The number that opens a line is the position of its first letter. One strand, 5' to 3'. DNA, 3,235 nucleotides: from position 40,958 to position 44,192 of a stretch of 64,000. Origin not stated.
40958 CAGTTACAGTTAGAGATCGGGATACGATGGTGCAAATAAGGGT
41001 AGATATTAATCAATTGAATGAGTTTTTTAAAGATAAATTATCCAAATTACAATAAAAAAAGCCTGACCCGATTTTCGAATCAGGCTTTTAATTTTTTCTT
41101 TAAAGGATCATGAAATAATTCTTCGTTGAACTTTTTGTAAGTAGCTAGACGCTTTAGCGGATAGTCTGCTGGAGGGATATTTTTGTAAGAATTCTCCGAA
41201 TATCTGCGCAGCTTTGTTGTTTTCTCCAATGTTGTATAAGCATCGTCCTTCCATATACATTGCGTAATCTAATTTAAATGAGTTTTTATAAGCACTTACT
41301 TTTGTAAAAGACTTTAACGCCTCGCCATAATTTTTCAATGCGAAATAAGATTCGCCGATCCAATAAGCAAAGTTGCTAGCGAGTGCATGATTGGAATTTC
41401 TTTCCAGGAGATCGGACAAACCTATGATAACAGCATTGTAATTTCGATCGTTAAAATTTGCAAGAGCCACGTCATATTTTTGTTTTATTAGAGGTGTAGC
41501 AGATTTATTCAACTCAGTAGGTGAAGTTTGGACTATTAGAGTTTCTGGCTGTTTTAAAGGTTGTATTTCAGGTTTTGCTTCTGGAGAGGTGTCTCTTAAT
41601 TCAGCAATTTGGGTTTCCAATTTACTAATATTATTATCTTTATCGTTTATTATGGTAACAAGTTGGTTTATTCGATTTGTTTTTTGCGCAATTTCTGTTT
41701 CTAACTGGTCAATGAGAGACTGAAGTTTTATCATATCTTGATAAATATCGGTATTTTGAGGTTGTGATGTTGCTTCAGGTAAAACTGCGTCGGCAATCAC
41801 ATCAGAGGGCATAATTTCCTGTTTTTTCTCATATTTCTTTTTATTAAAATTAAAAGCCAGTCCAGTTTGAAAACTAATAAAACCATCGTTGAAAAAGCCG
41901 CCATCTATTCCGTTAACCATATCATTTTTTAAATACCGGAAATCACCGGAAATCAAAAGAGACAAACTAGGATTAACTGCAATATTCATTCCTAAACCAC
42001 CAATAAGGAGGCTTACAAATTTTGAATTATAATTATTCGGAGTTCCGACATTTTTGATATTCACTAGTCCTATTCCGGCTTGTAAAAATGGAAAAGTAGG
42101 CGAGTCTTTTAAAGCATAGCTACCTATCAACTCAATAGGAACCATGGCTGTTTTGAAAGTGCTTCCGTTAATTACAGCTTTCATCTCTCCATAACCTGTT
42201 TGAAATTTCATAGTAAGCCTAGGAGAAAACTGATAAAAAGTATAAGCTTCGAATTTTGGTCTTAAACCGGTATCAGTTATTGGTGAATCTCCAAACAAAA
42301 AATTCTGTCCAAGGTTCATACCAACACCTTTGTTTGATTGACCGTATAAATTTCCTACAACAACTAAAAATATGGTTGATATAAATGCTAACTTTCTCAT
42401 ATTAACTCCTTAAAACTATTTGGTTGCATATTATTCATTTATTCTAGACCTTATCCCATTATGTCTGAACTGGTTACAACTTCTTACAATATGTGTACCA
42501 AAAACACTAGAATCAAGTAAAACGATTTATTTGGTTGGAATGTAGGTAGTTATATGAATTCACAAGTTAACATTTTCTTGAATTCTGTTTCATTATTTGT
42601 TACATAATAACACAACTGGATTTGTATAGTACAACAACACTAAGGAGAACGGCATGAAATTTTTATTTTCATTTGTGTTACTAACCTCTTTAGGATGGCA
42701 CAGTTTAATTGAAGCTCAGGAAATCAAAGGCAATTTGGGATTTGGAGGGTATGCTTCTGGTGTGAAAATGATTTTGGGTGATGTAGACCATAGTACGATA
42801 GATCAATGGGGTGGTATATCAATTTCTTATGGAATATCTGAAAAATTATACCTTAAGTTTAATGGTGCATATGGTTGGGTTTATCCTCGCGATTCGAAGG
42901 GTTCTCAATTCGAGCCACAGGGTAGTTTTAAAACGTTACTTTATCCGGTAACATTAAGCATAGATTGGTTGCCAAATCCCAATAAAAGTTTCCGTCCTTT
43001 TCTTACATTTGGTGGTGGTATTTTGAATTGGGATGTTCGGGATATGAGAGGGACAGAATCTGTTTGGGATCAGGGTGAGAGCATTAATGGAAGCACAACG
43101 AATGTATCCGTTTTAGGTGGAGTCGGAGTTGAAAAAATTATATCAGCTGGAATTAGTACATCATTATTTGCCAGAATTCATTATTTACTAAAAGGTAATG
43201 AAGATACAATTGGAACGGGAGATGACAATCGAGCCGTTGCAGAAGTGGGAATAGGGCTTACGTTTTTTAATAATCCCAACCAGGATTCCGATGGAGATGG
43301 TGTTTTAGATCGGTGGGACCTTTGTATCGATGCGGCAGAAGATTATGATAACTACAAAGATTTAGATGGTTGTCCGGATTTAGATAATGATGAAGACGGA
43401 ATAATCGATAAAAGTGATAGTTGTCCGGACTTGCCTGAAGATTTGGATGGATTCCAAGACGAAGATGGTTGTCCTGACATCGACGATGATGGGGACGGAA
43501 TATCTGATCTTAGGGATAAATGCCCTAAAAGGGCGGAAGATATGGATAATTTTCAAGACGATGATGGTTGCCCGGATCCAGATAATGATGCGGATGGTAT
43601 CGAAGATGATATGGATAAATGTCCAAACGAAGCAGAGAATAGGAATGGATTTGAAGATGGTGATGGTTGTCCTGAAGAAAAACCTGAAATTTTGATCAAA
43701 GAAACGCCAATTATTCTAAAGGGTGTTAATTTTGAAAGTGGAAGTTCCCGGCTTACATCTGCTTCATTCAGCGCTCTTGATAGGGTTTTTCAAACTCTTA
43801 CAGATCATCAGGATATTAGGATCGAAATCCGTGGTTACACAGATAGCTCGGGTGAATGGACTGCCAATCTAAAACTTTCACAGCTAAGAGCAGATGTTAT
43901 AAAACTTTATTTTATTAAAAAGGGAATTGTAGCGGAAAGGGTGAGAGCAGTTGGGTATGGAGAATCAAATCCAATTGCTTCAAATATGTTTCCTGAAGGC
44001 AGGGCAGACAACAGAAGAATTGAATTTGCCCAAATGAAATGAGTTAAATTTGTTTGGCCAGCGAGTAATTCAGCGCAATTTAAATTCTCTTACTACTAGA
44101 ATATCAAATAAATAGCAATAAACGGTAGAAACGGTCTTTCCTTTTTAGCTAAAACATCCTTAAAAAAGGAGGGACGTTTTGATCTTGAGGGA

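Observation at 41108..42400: Unusual single-chain fusion: OM beta-barrel, coiled coil and TPR (CpoB/YbgF-like), divergent from a TSP3-OmpA/Pal-like gene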

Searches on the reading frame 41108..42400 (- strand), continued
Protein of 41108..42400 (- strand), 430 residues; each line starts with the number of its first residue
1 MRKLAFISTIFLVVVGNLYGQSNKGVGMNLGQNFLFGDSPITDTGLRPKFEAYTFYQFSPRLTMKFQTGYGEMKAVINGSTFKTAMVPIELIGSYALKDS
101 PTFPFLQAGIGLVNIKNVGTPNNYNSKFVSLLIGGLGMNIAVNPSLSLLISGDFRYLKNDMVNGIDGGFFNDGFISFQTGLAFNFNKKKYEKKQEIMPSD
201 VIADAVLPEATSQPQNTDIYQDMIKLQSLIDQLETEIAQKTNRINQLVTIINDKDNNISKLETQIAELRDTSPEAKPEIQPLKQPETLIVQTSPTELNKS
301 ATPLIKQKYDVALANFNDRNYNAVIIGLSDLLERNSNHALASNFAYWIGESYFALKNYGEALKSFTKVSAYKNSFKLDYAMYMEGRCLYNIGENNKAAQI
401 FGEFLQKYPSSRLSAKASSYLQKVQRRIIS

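Call 64: fold_search(model_id=the predicted structure, library=pdb)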
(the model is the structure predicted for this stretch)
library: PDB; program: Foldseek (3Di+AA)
matches with E <= 10: 1502; with E <= 0.001: 207
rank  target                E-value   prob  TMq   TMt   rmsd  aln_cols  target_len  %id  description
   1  9a2m_MODEL_1_A        3.4e-10  1.00  0.32  0.39  13.1       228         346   15  Model of E. coli OmpA by in-cell photo-crosslinking MS and deep learning (released 2023-02-24)
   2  9fzc_A                4.3e-10  1.00  0.30  0.66   4.8       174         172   13  Structure of OmpA-short in complex with nanobody Nb01 (released 2024-07-17)
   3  9fzd_A                1.8e-09  1.00  0.29  0.63   4.9       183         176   13  Structure of OmpA-long in complex with nanobody Nb39 (released 2024-07-17)
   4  2xev_C                2.0e-07  1.00  0.27  0.92   1.2       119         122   27  Crystal structure of the TPR domain of Xanthomonas campestris ybgF (released 2010-09-15)
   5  2xev_B                2.8e-07  1.00  0.27  0.90   1.3       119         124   27  Crystal structure of the TPR domain of Xanthomonas campestris ybgF (released 2010-09-15)
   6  3qra                  3.6e-07  1.00  0.26  0.62   5.9       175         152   12  The crystal structure of Ail, the attachment invasion locus protein of Yersinia pestis (released 2011-11-23)
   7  1p4t                  3.8e-07  1.00  0.29  0.68   4.4       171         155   15  Crystal structure of Neisserial surface protein A (NspA) (released 2003-07-22)
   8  2f1v_A                4.5e-07  1.00  0.30  0.62   5.4       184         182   10  Outer membrane protein OmpW (released 2006-01-24)
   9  3qky                  5.4e-07  1.00  0.27  0.44   1.9       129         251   18  Crystal structure of Rhodothermus marinus BamD (released 2011-04-20)
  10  5waq                  5.4e-07  1.00  0.26  0.52   2.1       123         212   24  Structure of BamD from Neisseria gonorrhoeae (released 2017-12-06)
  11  9nh2_A                5.4e-07  1.00  0.29  0.53   7.7       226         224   14  In situ cryo-EM structure of porin III of the Legionella Dot/Icm T4SS machine (released 2025-09-17)
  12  5efr                  5.7e-07  1.00  0.27  0.29   1.7       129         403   18  Crystal Structure of a BamA-BamD fusion (released 2016-01-27)
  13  2xev_A                6.5e-07  1.00  0.27  0.91   1.3       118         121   27  Crystal structure of the TPR domain of Xanthomonas campestris ybgF (released 2010-09-15)
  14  1bxw                  7.7e-07  1.00  0.25  0.48   6.4       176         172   15  OUTER MEMBRANE PROTEIN A (OMPA) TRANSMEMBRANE DOMAIN (released 1998-10-14)
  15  1qjp                  9.2e-07  1.00  0.25  0.66   4.6       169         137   14  HIGH RESOLUTION STRUCTURE OF THE OUTER MEMBRANE PROTEIN A (OMPA) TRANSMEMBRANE DOMAIN (released 2000-06-30)
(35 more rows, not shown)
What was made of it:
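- On CpoB/YbgF: The fold matches 2xev with TMt 0.92 and rmsd 1.2 A (call 64).
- On OmpA-like 8-stranded OM barrel (PF13505): The top Foldseek hits are all 8-stranded OM barrels, E down to 3e-10 (call 64).
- Foldseek to 2xev: TM 0.92, rmsd 1.2 A (call 64).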

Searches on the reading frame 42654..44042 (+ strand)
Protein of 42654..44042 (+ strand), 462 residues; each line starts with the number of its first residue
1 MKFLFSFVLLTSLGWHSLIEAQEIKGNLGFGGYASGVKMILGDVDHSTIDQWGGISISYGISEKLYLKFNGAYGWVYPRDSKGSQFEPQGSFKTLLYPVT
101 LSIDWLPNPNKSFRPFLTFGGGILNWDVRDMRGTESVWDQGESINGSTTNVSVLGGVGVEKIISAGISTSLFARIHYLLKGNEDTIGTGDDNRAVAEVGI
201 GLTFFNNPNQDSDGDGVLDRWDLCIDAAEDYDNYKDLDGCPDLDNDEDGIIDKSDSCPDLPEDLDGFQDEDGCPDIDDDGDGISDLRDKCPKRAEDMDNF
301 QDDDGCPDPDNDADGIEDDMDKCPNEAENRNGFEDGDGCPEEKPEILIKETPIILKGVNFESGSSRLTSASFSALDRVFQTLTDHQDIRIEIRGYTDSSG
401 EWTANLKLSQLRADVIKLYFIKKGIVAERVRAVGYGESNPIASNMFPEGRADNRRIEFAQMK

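Call 3: search_protein_families(library=pfam, proteins=[window:42654-44042:+], max_evalue=1)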
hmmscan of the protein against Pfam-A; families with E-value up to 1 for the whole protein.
window:42654-44042:+ (462 aa): 3 families
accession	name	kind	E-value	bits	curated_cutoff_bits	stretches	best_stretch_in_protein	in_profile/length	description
PF00691.25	OmpA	-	7.9e-20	71.5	27.2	1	360-454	2-98/98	OmpA family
PF02412.23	TSP_3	-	3.9e-05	23.7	25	4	271-295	10-33/36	Thrombospondin type 3 repeat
PF05359.17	DUF748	-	0.001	17.6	50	1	355-401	878-924/1037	Domain of Unknown Function (DUF748)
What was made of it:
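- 42654..44042 (+): Divergent neighbour: signal peptide (IEA|Q, no lipobox), homologous barrel (aa ~32-209), TSP3 repeats and an OmpA_C peptidoglycan-binding domain (aa 346-462). This is OmpA-type, not Pal-type. Pfam OmpA 7.9e-20, TSP_3 with 4 stretches (call 3).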

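Call 4: search_protein_families(library=ncbifam, proteins=[window:42654-44042:+], max_evalue=1)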
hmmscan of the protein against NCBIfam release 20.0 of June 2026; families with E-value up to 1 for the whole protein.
window:42654-44042:+ (462 aa): 41 families (the best 25 are shown)
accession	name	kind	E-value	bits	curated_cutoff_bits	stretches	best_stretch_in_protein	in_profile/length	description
NF033763.1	exchanger_TraB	exception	9.1e-42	142.7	700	2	270-459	316-496/522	outer membrane exchange protein TraB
NF053612.1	anchor_PA1041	equivalog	2.3e-35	122.7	250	2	308-458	75-233/236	PA1041 family peptidoglycan-binding anchor lipoprotein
NF053611.1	YiaD_Gzip_OmpA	equivalog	3.4e-29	102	175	1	356-458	102-204/206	YiaD family glycine zipper/OmpA-like lipoprotein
NF007804.1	PRK10510.1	equivalog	9.6e-22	77.4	307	1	357-458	113-214/219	OmpA family lipoprotein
NF053613.1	OMP_toxin_LptF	equivalog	5e-19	69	400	1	357-458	142-243/256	lipotoxin F family OmpA-related lipoprotein LptF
NF006541.1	PRK09038.1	equivalog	2.2e-18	66.8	283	1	357-457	142-245/253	flagellar motor protein MotD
NF045787.1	OmpABordt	equivalog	3.1e-18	66.2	200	1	372-458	101-187/194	outer membrane protein OmpA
TIGR03789.1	pdsO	hypoth_equivalog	4.3e-18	65.9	152.2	1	353-456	136-239/243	sortase-associated OmpA-like protein PdsO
TIGR03350.1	type_VI_ompA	equivalog_domain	1.2e-17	64.1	139.8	1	360-457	34-134/137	type VI secretion system protein TssL, long form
NF053585.1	OMP_LP_YfiB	equivalog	3.5e-17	62.7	128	1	358-456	58-156/163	outer membrane lipoprotein YfiB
NF008071.1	PRK10808.1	equivalog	1.3e-16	60.9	277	2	347-447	221-324/358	porin OmpA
NF052230.1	T9SS_PorE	exception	5e-16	58.1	600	1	350-440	509-599/648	PorE family type IX secretion system protein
NF005444.0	PRK07033.1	equivalog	2.3e-15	56.5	520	1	353-459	310-420/438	DotU family type VI secretion system protein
NF053607.1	CHU_0125_OmpA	equivalog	1.4e-14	53.6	620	1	347-458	522-634/639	CHU_0125 family OmpA-like outer membrane integrity protein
TIGR02802.1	Pal_lipo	equivalog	2.2e-14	53.4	125.35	1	358-458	2-102/104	peptidoglycan-associated lipoprotein Pal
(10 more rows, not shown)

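Call 34: list_cluster_members(proteins=[P0001, P0002, P0006, P0007, window:42654-44039:+, window:39736-41052:+])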
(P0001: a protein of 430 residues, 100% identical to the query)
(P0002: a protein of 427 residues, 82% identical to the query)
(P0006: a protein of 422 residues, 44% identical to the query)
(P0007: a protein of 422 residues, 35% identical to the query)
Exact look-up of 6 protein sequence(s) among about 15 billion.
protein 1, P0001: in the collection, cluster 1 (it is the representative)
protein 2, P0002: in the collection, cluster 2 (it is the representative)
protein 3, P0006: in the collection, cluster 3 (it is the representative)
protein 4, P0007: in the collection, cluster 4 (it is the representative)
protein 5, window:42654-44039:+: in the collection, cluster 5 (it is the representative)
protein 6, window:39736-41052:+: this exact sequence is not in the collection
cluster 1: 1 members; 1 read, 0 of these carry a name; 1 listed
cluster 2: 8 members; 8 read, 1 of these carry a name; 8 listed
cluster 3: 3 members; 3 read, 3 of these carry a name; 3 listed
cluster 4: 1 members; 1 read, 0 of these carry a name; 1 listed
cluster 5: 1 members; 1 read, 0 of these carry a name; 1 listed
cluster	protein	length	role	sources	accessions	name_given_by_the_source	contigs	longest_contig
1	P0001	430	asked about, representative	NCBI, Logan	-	-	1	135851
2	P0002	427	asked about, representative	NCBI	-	-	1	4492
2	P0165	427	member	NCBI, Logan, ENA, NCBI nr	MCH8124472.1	tetratricopeptide repeat protein [candidate division KSB1 bacterium]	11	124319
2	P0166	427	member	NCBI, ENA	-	-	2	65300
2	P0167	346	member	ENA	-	-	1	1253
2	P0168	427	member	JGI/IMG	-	-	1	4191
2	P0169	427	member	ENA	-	-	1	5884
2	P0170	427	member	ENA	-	-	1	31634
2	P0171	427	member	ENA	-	-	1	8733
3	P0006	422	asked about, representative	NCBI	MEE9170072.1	MAG: tetratricopeptide repeat protein [bacterium]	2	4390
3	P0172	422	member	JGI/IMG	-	TolA-binding protein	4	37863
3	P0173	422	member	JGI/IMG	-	TolA-binding protein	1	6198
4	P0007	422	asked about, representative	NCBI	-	-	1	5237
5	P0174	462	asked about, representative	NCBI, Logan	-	-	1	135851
